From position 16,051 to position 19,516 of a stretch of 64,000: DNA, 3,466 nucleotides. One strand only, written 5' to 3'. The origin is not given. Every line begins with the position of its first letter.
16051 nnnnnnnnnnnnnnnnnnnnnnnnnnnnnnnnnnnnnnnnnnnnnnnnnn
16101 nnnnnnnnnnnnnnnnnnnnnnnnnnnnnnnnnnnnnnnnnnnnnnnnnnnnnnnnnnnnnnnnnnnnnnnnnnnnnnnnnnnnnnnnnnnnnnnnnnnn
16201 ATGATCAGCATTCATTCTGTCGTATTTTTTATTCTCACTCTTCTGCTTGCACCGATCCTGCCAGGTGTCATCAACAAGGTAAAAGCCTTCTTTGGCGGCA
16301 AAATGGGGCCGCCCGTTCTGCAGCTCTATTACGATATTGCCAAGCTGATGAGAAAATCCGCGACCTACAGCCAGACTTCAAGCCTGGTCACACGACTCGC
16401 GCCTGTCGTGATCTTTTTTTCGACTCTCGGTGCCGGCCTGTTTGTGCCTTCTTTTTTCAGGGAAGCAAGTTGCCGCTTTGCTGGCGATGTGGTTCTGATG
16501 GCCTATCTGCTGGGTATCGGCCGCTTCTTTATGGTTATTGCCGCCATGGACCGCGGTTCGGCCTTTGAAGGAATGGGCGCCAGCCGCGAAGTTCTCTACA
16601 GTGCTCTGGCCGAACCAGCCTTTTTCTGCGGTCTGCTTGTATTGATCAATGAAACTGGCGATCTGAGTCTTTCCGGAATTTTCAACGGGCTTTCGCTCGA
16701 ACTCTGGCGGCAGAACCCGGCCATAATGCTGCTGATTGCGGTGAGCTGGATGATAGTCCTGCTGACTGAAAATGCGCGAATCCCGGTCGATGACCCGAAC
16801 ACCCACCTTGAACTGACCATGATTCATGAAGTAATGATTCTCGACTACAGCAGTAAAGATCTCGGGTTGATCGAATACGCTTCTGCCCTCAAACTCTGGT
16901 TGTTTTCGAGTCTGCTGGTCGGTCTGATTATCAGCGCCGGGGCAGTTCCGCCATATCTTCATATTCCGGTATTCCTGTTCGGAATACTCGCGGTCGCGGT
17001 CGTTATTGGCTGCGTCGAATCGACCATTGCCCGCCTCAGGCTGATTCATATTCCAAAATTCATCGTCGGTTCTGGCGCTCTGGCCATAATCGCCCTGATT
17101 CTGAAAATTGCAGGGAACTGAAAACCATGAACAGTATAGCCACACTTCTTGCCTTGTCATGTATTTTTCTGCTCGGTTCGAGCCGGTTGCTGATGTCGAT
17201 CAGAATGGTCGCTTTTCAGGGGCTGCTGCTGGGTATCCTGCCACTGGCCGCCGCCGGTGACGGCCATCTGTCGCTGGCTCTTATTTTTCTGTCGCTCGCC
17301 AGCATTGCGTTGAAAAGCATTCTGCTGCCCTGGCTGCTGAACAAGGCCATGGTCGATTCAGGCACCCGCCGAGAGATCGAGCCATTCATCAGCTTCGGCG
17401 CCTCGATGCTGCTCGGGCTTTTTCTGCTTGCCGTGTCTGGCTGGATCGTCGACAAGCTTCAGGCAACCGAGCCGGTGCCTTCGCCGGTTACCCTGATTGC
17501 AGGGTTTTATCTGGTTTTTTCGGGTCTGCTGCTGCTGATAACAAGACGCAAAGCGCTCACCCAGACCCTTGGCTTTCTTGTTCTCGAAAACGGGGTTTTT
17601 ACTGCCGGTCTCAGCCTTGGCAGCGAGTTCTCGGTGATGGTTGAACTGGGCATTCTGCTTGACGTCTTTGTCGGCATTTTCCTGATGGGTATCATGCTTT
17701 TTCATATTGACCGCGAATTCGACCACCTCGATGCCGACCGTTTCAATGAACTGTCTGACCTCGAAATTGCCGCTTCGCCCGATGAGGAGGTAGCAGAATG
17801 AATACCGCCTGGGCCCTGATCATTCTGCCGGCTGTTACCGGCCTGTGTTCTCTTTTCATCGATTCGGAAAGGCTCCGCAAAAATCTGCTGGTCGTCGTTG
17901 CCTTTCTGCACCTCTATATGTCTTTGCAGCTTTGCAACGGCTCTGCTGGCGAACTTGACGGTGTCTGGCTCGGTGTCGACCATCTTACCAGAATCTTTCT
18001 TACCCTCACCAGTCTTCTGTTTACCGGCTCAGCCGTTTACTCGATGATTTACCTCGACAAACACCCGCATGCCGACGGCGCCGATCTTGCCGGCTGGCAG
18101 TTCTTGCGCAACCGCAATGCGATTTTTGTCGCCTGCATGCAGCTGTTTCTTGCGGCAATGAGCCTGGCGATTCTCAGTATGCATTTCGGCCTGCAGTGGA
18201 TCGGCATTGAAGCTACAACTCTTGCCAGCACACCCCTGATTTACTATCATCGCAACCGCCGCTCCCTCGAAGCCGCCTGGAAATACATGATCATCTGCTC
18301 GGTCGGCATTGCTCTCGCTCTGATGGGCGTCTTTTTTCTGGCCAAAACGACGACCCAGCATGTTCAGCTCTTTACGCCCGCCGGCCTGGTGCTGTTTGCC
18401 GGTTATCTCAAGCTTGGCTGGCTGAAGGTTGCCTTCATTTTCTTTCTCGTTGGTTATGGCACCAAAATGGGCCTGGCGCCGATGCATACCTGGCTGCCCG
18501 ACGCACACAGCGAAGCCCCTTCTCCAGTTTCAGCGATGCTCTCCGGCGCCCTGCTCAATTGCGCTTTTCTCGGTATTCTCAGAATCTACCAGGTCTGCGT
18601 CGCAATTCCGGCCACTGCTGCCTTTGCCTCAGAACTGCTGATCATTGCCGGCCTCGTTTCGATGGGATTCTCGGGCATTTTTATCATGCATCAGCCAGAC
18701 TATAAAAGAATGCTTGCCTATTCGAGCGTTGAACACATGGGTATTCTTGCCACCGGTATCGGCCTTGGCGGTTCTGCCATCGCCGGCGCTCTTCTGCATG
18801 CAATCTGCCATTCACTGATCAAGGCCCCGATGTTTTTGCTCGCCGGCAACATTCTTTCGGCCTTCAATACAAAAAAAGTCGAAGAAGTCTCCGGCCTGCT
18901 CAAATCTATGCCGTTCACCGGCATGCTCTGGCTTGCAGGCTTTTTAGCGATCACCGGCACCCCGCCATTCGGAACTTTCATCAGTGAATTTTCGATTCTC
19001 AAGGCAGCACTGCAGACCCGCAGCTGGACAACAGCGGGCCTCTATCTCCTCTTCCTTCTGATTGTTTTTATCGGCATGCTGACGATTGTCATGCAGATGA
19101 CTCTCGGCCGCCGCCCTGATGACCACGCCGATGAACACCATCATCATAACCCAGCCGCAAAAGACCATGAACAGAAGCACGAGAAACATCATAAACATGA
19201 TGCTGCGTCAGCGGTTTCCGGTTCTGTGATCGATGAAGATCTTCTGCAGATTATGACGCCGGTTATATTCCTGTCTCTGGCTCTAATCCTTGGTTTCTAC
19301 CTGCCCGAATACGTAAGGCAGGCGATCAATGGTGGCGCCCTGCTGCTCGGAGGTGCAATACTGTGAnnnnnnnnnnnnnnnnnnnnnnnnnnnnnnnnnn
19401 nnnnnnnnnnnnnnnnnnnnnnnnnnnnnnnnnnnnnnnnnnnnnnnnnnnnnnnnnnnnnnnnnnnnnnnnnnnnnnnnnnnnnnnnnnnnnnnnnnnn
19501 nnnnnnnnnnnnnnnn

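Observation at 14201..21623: Six-gene complex-I / group-4 hydrogenase-like operon whose catalytic subunit has lost all NiFe-ligating cysteines (Ehr-type complex, not a hydrogenase)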

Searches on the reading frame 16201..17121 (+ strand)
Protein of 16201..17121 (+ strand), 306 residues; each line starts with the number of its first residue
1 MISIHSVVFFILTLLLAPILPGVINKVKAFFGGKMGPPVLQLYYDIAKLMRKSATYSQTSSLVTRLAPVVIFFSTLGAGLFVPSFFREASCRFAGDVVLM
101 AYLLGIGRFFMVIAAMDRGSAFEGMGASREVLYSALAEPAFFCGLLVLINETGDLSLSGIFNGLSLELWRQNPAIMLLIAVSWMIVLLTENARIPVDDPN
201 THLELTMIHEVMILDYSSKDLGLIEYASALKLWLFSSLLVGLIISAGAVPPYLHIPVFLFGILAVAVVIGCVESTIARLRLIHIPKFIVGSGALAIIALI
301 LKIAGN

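Call 3: search_protein_families(library=pfam, proteins=[window:16201-17121:+], max_evalue=0.01)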
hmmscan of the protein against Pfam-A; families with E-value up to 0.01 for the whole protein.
window:16201-17121:+ (306 aa): 1 family
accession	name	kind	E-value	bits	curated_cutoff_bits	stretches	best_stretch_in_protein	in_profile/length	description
PF00146.26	NADHdh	-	4.6e-31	108.7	27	1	7-297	4-292/298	NADH dehydrogenase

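Call 4: search_protein_families(library=ncbifam, proteins=[window:16201-17121:+], max_evalue=0.01)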
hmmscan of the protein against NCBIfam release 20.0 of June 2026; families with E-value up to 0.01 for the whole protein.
window:16201-17121:+ (306 aa): 1 family
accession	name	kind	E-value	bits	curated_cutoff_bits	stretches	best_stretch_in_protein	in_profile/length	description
NF004741.0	PRK06076.1-2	equivalog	0.001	18.3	305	1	10-282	30-308/337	NADH-quinone oxidoreductase subunit NuoH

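Call 38: search_solved_structures(query=window:16201-17121:+, max_evalue=0.00001, show_alignments=3)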
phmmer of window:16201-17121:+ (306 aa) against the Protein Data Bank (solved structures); distinct sequences matched with E-value up to 0.00001: 3.
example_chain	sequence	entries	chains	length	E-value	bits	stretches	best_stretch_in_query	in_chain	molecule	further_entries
7z0s_D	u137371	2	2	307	4e-25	92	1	8-301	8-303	Formate hydrogenlyase subunit 4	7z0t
6cfw_M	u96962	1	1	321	2.1e-18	69.9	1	7-246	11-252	Mbh13 NADH dehydrogenase subunit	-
6u8y_M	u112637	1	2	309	3.1e-08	36.6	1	6-268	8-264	NADH dehydrogenase subunit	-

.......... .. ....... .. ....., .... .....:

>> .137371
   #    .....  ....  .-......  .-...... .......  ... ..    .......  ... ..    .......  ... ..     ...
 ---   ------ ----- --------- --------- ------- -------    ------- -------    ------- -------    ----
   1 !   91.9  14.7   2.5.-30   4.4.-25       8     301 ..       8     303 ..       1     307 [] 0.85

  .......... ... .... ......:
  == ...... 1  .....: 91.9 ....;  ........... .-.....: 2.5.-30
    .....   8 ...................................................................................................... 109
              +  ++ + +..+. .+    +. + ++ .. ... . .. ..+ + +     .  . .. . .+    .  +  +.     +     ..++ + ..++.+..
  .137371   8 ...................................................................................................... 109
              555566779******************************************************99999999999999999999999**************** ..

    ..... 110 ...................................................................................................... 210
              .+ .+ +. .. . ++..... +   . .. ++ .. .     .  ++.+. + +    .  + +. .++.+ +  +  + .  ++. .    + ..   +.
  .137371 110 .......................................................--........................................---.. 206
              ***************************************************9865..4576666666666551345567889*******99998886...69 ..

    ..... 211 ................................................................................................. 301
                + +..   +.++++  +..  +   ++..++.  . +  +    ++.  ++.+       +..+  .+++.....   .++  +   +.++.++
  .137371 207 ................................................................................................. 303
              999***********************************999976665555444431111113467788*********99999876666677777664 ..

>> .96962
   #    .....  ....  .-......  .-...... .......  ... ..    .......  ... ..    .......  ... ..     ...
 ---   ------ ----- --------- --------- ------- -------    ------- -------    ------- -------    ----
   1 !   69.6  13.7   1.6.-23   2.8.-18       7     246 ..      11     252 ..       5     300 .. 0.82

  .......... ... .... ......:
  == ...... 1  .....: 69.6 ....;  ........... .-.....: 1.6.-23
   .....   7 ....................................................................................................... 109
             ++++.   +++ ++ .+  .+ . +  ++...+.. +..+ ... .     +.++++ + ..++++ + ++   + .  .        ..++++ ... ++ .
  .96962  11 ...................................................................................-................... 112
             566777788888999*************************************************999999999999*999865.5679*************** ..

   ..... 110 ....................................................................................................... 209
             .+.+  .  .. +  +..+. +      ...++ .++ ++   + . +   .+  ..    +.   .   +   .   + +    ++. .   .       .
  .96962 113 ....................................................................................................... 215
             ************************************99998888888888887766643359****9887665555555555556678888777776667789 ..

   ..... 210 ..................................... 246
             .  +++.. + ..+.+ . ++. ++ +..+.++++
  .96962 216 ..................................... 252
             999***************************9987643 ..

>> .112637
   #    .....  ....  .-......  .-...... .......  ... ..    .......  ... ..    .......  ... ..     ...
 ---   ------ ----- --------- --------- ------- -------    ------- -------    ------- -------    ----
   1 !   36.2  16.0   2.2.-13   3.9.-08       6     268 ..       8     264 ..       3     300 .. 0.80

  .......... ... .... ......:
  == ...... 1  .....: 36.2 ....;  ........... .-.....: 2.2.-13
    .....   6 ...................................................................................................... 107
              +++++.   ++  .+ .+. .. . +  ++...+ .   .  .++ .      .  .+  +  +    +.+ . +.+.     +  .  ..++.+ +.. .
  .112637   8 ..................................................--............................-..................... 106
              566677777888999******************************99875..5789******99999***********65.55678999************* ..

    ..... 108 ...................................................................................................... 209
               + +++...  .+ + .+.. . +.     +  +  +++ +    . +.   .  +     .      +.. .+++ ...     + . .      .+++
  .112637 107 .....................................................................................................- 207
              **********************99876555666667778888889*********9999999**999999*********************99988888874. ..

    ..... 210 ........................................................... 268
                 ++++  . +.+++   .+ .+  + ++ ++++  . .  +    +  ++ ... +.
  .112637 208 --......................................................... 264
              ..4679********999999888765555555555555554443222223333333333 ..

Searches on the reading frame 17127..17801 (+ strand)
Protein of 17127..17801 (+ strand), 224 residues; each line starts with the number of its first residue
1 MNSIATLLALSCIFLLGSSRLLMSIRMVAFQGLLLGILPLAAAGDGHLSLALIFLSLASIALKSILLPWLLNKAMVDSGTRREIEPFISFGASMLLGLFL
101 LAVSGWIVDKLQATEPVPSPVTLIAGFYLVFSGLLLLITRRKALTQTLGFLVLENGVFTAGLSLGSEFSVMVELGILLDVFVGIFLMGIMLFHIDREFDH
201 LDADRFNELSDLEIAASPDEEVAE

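Call 3: search_protein_families(library=pfam, proteins=[window:17127-17801:+], max_evalue=0.01)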
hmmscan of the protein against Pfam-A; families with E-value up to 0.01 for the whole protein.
window:17127-17801:+ (224 aa): 1 family
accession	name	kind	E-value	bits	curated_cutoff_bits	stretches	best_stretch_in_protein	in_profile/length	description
PF00420.29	Oxidored_q2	-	0.00062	19.9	26.1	1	123-211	3-92/95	NADH-ubiquinone/plastoquinone oxidoreductase chain 4L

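Call 4: search_protein_families(library=ncbifam, proteins=[window:17127-17801:+], max_evalue=0.01)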
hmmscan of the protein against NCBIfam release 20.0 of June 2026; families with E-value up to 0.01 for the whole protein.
window:17127-17801:+ (224 aa): 1 family
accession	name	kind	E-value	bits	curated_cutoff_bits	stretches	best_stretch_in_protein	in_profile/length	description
NF008556.0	PRK11492.1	equivalog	3.1e-18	66.4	136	1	1-209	7-214/216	hydrogenase 4 membrane subunit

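Call 48: search_solved_structures(query=window:17127-17801:+, max_evalue=0.01, show_alignments=2)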
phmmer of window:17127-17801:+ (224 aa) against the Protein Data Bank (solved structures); distinct sequences matched with E-value up to 0.01: 0.

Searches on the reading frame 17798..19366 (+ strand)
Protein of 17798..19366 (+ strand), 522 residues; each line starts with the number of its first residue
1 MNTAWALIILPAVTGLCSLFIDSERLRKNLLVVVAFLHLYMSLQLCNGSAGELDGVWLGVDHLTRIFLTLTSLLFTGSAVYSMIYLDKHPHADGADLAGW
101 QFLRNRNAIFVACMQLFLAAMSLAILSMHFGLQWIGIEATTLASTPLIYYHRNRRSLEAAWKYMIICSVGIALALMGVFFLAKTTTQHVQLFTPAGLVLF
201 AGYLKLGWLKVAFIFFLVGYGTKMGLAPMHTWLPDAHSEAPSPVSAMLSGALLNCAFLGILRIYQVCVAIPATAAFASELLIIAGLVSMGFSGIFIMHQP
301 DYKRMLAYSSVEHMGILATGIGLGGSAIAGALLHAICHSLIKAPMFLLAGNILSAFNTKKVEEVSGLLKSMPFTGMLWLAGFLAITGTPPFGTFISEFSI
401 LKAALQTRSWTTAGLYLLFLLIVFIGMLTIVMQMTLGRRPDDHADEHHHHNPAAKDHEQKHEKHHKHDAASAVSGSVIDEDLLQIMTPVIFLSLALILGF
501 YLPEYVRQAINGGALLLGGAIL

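Call 3: search_protein_families(library=pfam, proteins=[window:17798-19366:+], max_evalue=0.01)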
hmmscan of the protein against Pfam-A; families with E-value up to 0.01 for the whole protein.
window:17798-19366:+ (522 aa): 2 families
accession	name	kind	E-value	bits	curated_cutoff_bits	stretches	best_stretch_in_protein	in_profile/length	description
PF00361.26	Proton_antipo_M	-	1.4e-51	175.9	21.5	1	131-415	5-286/294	NADH:quinone oxidoreductase/Mrp antiporter, TM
PF20088.4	DUF6480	-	0.0078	16.5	25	0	388-436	29-77/78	Family of unknown function (DUF6480)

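Call 4: search_protein_families(library=ncbifam, proteins=[window:17798-19366:+], max_evalue=0.01)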
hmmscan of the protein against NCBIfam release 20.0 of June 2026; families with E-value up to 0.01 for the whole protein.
window:17798-19366:+ (522 aa): 74 families (the best 25 are shown)
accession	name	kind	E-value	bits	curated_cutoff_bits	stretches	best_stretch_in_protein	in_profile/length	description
NF005044.0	PRK06458.1-4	equivalog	1.9e-102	343.8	610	1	31-443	43-452/531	hydrogenase 4 subunit F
NF005045.0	PRK06458.1-5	equivalog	3.1e-88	296.9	543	1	10-444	10-444/484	hydrogenase 4 subunit F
NF005043.0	PRK06458.1-3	equivalog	7.1e-83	279.2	533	1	3-446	8-446/483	hydrogenase 4 subunit F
NF005041.0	PRK06458.1-1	equivalog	1.3e-79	268.6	951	1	48-441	58-450/526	hydrogenase 4 subunit F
NF005042.0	PRK06458.1-2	equivalog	1e-73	249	437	1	22-440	20-407/439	hydrogenase 4 subunit F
NF006427.0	PRK08676.1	equivalog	2.6e-68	231.1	511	1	28-510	27-476/486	hydrogenase membrane subunit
NF005086.0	PRK06521.1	equivalog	5.6e-56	190.3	667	1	56-429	74-437/669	hydrogenase 4 subunit B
TIGR01972.1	NDH_I_M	subfamily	2.7e-50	171.4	263.8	1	58-457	74-434/486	NADH-quinone oxidoreductase subunit M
NF006418.0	PRK08667.1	equivalog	4.9e-48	164.1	794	1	30-429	43-433/644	hydrogenase membrane subunit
NF006419.0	PRK08668.1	equivalog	6.7e-42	144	617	1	6-445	6-441/613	NADH dehydrogenase subunit M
NF005097.0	PRK06525.1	equivalog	3.5e-41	141.4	430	1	51-441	65-445/480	hydrogenase 4 subunit D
NF006241.0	PRK08377.1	equivalog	7.3e-40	137.4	645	1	134-418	134-414/494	NADH dehydrogenase subunit N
NF005141.0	PRK06590.1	equivalog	1.3e-39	136.7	556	1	57-452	76-437/615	NADH-quinone oxidoreductase subunit L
NF004920.0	PRK06277.1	equivalog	1.3e-39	136.3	578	1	104-448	96-435/478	energy conserving hydrogenase EhbF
NF005140.0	PRK06589.1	equivalog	7.5e-39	133.9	470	1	56-413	77-416/489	putative monovalent cation/H+ antiporter subunit D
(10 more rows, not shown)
